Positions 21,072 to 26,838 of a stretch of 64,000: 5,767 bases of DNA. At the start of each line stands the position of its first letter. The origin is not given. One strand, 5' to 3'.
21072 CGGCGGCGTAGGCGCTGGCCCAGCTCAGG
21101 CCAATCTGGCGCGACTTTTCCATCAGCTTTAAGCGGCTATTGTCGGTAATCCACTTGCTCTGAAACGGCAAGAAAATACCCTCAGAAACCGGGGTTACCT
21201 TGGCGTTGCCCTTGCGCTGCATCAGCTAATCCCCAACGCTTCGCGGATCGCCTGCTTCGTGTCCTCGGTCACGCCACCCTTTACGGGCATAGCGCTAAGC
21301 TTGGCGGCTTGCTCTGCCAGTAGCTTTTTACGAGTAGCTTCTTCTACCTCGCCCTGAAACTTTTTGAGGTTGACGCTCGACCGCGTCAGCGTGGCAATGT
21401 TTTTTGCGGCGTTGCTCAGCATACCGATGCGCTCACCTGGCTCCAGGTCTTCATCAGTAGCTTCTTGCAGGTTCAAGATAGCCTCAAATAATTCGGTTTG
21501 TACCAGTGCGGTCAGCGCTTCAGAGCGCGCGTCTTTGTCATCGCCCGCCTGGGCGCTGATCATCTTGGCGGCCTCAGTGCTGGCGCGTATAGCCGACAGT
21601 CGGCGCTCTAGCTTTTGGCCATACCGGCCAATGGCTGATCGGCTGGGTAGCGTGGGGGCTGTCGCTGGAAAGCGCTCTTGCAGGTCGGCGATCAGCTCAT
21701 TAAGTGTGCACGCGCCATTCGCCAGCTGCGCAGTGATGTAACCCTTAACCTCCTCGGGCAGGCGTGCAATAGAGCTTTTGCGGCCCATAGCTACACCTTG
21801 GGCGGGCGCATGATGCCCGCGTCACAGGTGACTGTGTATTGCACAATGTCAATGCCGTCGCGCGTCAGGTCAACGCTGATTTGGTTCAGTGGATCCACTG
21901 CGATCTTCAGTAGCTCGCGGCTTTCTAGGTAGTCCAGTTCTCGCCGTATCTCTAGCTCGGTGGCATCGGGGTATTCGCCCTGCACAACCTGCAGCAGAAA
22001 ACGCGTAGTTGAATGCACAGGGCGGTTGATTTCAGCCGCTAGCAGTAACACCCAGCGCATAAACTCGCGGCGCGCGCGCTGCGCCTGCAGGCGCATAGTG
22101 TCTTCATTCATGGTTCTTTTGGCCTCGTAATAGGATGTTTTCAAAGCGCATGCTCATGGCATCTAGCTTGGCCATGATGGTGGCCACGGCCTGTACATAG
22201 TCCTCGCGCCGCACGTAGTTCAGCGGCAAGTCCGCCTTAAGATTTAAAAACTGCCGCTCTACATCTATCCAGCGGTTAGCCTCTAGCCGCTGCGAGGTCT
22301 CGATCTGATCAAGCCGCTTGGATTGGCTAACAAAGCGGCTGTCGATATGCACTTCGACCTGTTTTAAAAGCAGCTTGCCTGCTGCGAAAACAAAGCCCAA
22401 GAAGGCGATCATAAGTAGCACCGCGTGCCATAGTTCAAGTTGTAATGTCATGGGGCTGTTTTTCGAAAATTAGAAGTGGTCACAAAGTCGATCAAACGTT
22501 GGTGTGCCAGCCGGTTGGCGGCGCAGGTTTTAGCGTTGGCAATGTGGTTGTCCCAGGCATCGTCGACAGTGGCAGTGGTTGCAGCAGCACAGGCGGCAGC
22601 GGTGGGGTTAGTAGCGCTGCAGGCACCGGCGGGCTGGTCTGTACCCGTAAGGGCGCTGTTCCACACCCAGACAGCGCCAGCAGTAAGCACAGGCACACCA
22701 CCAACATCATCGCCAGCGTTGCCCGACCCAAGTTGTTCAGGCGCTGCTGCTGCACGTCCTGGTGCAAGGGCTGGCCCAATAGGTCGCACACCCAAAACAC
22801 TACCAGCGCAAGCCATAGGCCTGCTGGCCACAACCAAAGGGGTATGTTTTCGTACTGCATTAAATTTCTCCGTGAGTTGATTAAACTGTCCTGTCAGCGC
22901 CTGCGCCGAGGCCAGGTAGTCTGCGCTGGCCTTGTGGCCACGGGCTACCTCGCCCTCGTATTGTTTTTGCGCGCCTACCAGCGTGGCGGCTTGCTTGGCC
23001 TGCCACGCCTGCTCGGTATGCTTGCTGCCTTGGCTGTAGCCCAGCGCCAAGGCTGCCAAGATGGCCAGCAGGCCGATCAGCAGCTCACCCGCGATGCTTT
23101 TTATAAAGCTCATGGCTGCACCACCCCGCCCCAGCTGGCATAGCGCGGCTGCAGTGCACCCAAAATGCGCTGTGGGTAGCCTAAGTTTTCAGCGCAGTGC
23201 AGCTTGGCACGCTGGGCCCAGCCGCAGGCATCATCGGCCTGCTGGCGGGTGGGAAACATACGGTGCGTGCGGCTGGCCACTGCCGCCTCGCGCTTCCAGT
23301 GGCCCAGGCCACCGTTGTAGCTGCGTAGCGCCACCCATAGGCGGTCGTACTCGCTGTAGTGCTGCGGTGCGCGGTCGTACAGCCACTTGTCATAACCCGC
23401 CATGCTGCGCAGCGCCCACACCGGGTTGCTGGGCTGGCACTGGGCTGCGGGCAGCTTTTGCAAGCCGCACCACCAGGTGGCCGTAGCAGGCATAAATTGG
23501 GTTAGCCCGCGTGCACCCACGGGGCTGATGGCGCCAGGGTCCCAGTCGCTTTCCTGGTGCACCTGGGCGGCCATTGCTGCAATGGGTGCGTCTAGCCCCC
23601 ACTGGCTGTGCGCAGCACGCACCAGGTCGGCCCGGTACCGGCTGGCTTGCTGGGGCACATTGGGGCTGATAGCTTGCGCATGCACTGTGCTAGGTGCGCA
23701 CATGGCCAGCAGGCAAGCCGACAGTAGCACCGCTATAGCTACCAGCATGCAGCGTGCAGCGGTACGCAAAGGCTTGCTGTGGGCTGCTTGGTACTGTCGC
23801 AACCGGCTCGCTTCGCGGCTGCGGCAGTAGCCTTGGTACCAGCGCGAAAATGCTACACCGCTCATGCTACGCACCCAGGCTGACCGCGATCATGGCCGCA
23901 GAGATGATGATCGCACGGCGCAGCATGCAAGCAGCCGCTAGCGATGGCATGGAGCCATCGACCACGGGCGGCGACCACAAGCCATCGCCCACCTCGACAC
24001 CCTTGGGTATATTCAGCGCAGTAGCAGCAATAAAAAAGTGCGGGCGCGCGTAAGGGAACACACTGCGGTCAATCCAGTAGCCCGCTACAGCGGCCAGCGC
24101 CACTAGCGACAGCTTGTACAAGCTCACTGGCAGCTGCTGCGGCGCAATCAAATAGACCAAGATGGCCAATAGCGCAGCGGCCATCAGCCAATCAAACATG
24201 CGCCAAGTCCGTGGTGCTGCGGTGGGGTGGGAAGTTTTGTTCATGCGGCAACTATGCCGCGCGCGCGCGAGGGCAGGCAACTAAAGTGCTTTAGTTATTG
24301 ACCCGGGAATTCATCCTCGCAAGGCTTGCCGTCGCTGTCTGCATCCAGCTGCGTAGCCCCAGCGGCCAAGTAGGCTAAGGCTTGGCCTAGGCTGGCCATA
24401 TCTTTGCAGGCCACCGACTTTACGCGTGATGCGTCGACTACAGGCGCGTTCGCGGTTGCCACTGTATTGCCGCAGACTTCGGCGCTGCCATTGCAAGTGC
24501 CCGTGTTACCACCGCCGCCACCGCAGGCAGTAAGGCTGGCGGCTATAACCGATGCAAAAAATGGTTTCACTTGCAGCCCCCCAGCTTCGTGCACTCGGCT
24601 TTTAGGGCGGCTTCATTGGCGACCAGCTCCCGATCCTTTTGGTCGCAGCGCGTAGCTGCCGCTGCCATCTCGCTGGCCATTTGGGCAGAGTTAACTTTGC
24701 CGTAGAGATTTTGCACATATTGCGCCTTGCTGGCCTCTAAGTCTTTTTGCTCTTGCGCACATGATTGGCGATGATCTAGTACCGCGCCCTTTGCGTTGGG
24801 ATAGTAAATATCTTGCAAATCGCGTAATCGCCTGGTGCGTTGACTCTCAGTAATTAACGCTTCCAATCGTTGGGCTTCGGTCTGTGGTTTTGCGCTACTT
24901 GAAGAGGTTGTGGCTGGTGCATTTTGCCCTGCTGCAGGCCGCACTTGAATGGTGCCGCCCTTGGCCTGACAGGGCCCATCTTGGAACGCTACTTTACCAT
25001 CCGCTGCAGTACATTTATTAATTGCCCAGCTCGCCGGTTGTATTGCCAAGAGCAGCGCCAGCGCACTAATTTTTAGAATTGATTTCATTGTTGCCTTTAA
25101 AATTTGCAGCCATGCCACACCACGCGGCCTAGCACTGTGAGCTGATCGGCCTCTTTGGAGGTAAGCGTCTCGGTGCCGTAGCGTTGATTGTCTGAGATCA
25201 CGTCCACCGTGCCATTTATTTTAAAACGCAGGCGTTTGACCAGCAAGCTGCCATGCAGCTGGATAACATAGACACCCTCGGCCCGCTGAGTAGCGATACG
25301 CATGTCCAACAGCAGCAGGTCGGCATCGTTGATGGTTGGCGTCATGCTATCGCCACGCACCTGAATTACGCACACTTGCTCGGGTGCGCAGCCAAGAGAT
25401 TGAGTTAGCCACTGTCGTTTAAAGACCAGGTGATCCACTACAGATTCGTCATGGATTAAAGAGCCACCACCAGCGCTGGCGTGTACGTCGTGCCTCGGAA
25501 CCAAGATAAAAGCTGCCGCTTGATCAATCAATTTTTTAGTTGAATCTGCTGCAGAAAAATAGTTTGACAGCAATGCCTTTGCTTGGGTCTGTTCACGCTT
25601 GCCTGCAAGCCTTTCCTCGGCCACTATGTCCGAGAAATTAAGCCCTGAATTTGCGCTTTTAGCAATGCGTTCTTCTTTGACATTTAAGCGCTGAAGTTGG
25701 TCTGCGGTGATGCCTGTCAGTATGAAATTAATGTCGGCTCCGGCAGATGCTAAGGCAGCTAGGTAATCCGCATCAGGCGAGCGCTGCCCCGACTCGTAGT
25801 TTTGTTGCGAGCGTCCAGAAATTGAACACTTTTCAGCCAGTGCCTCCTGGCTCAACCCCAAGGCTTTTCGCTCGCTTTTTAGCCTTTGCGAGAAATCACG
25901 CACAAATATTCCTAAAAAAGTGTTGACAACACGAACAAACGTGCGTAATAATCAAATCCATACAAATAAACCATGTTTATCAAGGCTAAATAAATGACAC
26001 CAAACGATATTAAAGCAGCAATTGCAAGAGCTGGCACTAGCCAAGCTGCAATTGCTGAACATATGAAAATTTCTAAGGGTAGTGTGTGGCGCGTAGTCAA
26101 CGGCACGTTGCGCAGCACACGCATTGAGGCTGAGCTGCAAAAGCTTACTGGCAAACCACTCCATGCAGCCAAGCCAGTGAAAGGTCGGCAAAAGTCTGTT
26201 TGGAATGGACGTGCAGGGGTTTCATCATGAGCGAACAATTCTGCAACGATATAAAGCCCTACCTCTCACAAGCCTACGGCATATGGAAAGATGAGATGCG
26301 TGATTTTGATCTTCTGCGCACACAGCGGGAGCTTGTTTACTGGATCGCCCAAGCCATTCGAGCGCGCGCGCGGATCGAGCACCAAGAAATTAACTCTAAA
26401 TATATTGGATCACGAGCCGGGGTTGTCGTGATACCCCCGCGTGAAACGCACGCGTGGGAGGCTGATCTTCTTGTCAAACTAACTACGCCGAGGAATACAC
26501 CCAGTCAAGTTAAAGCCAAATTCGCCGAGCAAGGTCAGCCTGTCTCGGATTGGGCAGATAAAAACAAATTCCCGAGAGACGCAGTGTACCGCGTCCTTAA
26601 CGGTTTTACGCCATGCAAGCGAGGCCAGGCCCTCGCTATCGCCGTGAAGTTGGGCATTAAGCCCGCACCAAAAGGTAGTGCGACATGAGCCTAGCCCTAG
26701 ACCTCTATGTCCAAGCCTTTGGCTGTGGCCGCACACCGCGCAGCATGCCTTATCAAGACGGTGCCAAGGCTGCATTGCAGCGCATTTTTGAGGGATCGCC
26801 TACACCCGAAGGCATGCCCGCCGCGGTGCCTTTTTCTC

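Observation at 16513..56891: Intact Mu-type transposable prophage whose late region is split into divergent blocks at opposite genome ends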

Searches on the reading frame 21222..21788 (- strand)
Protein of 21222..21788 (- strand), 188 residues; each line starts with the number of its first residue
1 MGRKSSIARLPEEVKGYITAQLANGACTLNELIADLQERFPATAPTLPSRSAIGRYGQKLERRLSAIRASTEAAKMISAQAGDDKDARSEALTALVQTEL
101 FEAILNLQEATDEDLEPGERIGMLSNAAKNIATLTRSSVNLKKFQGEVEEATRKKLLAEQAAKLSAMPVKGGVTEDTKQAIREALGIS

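Call 8: search_protein_families(library=phrogs, proteins=[window:21222-21788:-])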
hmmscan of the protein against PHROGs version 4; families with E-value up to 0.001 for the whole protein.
window:21222-21788:- (188 aa): 1 family
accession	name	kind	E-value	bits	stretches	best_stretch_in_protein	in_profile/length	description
phrog_426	-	head and packaging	9.1e-48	163.9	1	1-185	2-180/184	terminase small subunit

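Call 19: find_related_loci(query=window:21222-21788:-, collection=viral_contigs, flank=10000)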
Query window:21222-21788:- (188 aa) in viral_contigs; peptide patterns used: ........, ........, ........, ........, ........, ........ (x = any residue, [..] = any of these).
90 stretches matched a pattern; 64 encode a relative of the query (tblastn E <= 1e-3); 64 distinct loci.
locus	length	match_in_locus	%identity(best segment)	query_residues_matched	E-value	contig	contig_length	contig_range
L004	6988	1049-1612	87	1-186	1e-100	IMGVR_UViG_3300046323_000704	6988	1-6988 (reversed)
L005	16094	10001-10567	78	1-187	9e-91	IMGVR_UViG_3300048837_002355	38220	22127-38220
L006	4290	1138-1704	78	1-187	6e-91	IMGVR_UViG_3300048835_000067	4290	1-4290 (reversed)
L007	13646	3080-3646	79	1-187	1e-90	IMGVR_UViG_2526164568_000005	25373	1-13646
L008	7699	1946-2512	77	1-187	4e-89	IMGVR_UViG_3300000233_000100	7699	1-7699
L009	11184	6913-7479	77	1-187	5e-88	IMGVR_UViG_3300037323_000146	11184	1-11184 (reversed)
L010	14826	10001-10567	77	1-187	2e-87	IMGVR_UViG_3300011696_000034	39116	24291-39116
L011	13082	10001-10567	77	1-187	6e-87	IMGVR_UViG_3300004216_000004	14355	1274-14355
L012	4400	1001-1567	75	1-187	7e-87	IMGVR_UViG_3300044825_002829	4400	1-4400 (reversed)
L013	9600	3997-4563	74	1-187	3e-86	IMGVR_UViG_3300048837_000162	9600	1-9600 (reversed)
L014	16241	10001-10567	74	1-187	4e-86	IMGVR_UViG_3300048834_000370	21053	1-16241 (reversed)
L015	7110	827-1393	74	1-187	3e-86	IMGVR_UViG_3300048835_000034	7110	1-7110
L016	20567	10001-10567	76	1-187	6e-86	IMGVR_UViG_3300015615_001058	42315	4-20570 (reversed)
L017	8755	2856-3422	72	1-187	3e-85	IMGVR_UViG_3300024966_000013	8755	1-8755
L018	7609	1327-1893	75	1-187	3e-85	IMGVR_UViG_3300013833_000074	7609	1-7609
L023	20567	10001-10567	74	1-187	3e-84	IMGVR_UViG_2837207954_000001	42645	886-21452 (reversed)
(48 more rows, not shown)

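Call 82: search_protein_families(library=pfam, proteins=[window:21222-21788:-], max_evalue=0.001)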
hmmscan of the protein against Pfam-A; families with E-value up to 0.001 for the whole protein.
window:21222-21788:- (188 aa): 1 family
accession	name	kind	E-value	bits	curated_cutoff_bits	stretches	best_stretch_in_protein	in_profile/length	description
PF11985.13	Phage_Mu_Gp27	-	1.9e-36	126.5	28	1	7-186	1-171/173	Bacteriophage Mu, Gp27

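Call 88: find_related_loci(query=L023:19461-20291:+, collection=viral_contigs, flank=10000)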
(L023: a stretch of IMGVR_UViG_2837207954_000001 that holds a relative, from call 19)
Query L023:19461-20291:+ (277 aa) in viral_contigs; peptide patterns used: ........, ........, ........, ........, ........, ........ (x = any residue, [..] = any of these).
40 stretches matched a pattern; 38 encode a relative of the query (tblastn E <= 1e-3); 38 distinct loci.
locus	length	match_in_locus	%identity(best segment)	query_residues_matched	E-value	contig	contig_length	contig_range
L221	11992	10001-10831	100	1-277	0e+0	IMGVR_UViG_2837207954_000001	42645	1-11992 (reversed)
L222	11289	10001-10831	80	1-277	5e-153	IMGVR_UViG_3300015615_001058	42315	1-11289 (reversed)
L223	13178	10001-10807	62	1-269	7e-117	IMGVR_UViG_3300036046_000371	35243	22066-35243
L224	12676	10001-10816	61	2-271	2e-114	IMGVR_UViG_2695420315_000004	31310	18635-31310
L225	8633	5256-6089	61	2-277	2e-114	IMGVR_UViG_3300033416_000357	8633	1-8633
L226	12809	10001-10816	61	2-271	6e-115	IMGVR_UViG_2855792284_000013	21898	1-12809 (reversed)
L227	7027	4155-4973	63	2-272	2e-114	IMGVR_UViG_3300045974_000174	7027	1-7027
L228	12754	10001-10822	61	2-275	4e-112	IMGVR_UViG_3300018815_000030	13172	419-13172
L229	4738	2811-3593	62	14-274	2e-107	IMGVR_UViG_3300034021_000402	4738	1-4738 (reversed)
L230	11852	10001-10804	61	2-269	3e-105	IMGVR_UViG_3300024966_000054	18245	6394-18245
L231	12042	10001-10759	62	1-253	7e-105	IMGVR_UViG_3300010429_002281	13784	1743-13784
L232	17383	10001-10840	56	2-264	3e-98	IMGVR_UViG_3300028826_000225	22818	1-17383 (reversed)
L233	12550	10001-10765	56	1-247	3e-96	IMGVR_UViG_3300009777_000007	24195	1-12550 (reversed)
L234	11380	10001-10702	60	7-241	3e-91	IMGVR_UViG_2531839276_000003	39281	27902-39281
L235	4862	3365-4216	51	1-271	2e-89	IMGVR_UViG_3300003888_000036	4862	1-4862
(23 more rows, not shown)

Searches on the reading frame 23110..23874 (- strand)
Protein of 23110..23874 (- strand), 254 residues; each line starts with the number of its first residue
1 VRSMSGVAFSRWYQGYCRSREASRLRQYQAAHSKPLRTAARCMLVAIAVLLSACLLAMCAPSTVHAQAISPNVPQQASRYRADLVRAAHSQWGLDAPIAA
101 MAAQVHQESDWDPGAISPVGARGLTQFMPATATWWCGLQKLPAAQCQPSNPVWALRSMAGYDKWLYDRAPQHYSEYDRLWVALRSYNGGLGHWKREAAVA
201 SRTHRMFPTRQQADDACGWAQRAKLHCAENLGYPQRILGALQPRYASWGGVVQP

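Call 8: search_protein_families(library=phrogs, proteins=[window:23110-23874:-])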
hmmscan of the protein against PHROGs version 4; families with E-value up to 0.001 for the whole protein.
window:23110-23874:- (254 aa): 6 families
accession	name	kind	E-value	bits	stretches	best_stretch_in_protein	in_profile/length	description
phrog_669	-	lysis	2.5e-37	128.9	1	64-246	904-1058/1946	endolysin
phrog_342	-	head and packaging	6.3e-09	35.4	1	83-191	17-114/1235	internal virion protein with endolysin domain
phrog_2013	-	tail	1.5e-08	34.8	1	74-132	461-517/657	lytic tail protein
phrog_13449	-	other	5e-07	30.5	1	83-133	9-57/269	transglycosylase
phrog_28504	-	tail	2.6e-06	27.5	1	97-193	247-330/597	lytic tail fiber protein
phrog_21143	-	tail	0.00034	20.1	1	80-134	4-53/576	lytic tail fiber protein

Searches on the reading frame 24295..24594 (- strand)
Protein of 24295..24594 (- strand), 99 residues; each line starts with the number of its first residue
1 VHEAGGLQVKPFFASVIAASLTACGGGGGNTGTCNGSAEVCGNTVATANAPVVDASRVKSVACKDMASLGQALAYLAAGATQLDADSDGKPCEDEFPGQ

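Call 9: search_protein_families(library=phrogs, proteins=[window:24295-24594:-])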
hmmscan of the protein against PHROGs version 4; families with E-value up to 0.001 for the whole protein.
window:24295-24594:- (99 aa): 1 family
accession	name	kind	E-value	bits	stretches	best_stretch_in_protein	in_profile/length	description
phrog_5854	-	unknown function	4.7e-07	30.7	1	61-94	30-64/76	-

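Call 41: search_protein_families(library=pfam, proteins=[window:24295-24594:-], max_evalue=0.01)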
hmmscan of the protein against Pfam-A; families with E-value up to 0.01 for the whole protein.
window:24295-24594:- (99 aa): 1 family
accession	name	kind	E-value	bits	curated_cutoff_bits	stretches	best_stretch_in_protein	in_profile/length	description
PF05901.16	Excalibur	-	8e-05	23.4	22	1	63-93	4-36/36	Excalibur calcium-binding domain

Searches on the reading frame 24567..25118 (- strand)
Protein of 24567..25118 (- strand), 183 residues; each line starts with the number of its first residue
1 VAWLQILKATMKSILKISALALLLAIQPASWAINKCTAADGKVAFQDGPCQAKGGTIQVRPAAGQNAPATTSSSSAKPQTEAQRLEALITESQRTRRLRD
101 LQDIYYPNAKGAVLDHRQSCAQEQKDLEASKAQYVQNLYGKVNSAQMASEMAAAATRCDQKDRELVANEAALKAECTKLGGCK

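Call 9: search_protein_families(library=phrogs, proteins=[window:24567-25118:-])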
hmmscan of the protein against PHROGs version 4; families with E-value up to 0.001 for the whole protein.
window:24567-25118:- (183 aa): 1 family
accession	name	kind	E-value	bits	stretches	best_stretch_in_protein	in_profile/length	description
phrog_9068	-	unknown function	7e-08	33.4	1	11-84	1-74/175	-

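Call 41: search_protein_families(library=pfam, proteins=[window:24567-25118:-], max_evalue=0.01)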
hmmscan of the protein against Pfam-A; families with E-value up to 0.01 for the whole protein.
window:24567-25118:- (183 aa): 1 family
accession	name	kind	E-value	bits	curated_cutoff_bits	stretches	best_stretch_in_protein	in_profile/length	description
PF13511.11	DUF4124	-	2e-05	25.2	22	1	20-71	1-54/56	Domain of unknown function (DUF4124)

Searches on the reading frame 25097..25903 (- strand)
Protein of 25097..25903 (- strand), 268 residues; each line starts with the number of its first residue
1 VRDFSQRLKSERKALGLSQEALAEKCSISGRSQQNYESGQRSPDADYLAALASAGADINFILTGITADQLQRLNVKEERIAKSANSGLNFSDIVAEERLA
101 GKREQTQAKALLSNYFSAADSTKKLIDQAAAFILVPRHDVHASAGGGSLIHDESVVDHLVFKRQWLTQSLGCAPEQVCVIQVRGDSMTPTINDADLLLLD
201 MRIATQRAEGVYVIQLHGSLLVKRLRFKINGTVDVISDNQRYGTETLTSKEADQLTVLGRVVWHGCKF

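Call 9: search_protein_families(library=phrogs, proteins=[window:25097-25903:-])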
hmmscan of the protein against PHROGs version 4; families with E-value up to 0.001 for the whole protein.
window:25097-25903:- (268 aa): 15 families
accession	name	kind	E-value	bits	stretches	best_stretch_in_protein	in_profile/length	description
phrog_4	-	transcription regulation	4.1e-38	132.4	1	3-265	132-336/400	transcriptional repressor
phrog_6201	-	transcription regulation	1.9e-25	90.1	1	156-265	4-115/121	CI-like repressor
phrog_8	-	transcription regulation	6.8e-14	53.1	1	3-79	161-235/346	transcriptional regulator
phrog_17822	-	unknown function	4.3e-11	43.6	1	3-85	7-89/267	-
phrog_3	-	transcription regulation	4.4e-09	37.6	1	1-90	86-168/430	transcriptional repressor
phrog_4836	-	transcription regulation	2.1e-08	34.9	1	4-73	76-146/194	CII-like regulator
phrog_2328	-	transcription regulation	3e-07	31.3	1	3-65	15-78/128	transcriptional repressor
phrog_2967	-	transcription regulation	4e-07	30.8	1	2-53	9-60/225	transcriptional regulator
phrog_811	-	DNA, RNA and nucleotide metabolism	5.2e-07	30.3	1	161-263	32-130/140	UmuD-like protein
phrog_2439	-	transcription regulation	1.8e-06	28.1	1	5-54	9-58/367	transcriptional regulator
phrog_2104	-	unknown function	3.1e-05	25.1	1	6-51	42-87/103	-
phrog_1373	-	transcription regulation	4.2e-05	24.6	1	6-68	66-129/166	transcriptional regulator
phrog_7241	-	transcription regulation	0.00036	21.6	1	7-54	65-112/122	transcriptional regulator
phrog_147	-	transcription regulation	0.00046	21.5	1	2-52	3-54/100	transcriptional regulator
phrog_5823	-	transcription regulation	0.00054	20.2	1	3-54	6-58/404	transcriptional regulator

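Call 41: search_protein_families(library=pfam, proteins=[window:25097-25903:-], max_evalue=0.01)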
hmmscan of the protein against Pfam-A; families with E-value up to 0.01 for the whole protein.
window:25097-25903:- (268 aa): 4 families
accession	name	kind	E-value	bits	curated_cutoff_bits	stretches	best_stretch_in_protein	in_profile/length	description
PF00717.28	Peptidase_S24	-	9.1e-19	67.7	23.3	1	142-262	6-116/116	Peptidase S24-like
PF01381.28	HTH_3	-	6.6e-09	36.1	23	1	8-54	1-47/55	Helix-turn-helix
PF13560.12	HTH_31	-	1.2e-08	35.6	27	1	4-54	2-53/64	Helix-turn-helix domain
PF12844.13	HTH_19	-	1.1e-05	25.7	30.2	1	6-52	2-48/64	Helix-turn-helix domain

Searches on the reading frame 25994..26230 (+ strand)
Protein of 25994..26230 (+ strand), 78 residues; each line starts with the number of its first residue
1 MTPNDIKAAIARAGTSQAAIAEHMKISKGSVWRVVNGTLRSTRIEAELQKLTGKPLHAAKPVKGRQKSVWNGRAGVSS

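Call 82: search_protein_families(library=pfam, proteins=[window:25994-26230:+], max_evalue=0.001)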
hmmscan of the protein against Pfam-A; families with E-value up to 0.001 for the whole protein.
window:25994-26230:+ (78 aa): 1 family
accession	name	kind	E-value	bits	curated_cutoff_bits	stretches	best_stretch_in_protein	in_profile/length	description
PF13542.12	HTH_Tnp_ISL3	-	0.00081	19.3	27.4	0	12-36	25-48/51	Helix-turn-helix domain of transposase family ISL3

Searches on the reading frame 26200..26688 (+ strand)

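Call 9: search_protein_families(library=phrogs, proteins=[window:26200-26688:+])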
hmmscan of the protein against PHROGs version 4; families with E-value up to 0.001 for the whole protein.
window:26200-26688:+ (162 aa): 1 family
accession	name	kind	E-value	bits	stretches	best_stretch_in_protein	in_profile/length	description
phrog_925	-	DNA, RNA and nucleotide metabolism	8.4e-21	74.5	1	100-157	5-62/67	HTH DNA binding protein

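Call 41: search_protein_families(library=pfam, proteins=[window:26200-26688:+], max_evalue=0.01)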
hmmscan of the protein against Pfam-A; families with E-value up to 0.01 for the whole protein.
window:26200-26688:+ (162 aa): 0 families

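Call 84: search_protein_families(library=ncbifam, proteins=[window:26200-26688:+], max_evalue=0.01)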
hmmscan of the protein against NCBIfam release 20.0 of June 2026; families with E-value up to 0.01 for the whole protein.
window:26200-26688:+ (162 aa): 1 family
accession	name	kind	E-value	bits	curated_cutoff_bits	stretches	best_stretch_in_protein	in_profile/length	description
TIGR04111.1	BcepMu_gp16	hypoth_equivalog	1.1e-20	73.3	34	1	100-154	1-55/55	phage-associated protein, BcepMu gp16 family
